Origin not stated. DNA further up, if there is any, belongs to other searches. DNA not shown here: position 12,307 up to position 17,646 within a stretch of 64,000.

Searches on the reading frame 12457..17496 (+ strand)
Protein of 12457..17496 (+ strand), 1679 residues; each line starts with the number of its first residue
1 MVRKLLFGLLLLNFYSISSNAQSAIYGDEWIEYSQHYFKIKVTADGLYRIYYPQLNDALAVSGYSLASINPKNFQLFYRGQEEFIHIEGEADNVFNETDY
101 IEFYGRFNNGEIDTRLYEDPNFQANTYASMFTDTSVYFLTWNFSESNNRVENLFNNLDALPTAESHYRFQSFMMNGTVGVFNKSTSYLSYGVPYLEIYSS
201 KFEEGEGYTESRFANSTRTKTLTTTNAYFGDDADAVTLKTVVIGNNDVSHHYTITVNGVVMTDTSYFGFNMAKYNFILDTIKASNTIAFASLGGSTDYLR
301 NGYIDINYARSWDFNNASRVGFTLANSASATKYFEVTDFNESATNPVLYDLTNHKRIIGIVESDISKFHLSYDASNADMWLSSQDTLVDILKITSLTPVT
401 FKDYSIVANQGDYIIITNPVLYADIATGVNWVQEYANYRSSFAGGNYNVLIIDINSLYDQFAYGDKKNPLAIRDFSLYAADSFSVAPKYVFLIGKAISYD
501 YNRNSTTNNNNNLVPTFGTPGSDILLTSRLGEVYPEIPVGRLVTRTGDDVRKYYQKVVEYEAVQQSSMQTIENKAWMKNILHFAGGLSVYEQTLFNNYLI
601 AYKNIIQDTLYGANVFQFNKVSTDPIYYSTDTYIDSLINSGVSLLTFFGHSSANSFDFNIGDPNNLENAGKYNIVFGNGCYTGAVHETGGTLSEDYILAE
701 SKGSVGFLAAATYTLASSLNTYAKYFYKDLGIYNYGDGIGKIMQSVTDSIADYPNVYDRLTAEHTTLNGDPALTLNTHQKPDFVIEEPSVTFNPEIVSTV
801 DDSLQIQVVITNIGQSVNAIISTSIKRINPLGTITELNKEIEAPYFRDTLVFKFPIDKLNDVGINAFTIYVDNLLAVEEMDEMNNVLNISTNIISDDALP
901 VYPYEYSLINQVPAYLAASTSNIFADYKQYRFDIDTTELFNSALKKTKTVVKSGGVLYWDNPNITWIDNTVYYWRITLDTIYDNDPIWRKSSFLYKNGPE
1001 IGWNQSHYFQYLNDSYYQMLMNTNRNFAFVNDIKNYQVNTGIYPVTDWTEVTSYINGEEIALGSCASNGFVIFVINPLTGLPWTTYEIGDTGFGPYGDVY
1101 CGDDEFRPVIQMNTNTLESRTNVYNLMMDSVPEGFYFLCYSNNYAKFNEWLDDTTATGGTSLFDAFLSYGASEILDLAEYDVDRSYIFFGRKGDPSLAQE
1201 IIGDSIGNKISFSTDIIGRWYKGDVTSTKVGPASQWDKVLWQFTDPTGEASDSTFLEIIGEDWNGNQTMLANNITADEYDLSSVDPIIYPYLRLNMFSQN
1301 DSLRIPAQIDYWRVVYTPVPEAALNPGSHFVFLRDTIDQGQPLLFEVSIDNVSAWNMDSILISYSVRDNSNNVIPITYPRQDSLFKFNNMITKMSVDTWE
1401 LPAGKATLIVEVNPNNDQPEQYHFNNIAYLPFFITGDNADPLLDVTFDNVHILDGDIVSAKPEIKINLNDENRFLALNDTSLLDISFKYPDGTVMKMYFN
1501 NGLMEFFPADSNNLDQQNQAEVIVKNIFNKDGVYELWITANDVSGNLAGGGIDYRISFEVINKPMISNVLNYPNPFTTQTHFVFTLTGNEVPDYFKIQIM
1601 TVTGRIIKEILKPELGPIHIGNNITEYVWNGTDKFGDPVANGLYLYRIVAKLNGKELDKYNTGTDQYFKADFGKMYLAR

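Call 31: search_protein_families(library=pfam, proteins=[window:12457-17496:+], max_evalue=0.001)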
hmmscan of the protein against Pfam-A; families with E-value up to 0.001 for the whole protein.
window:12457-17496:+ (1679 aa): 1 family
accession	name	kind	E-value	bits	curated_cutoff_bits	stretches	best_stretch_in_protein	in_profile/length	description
PF01364.23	Peptidase_C25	-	3.1e-52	178.5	23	1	413-775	1-374/374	Peptidase family C25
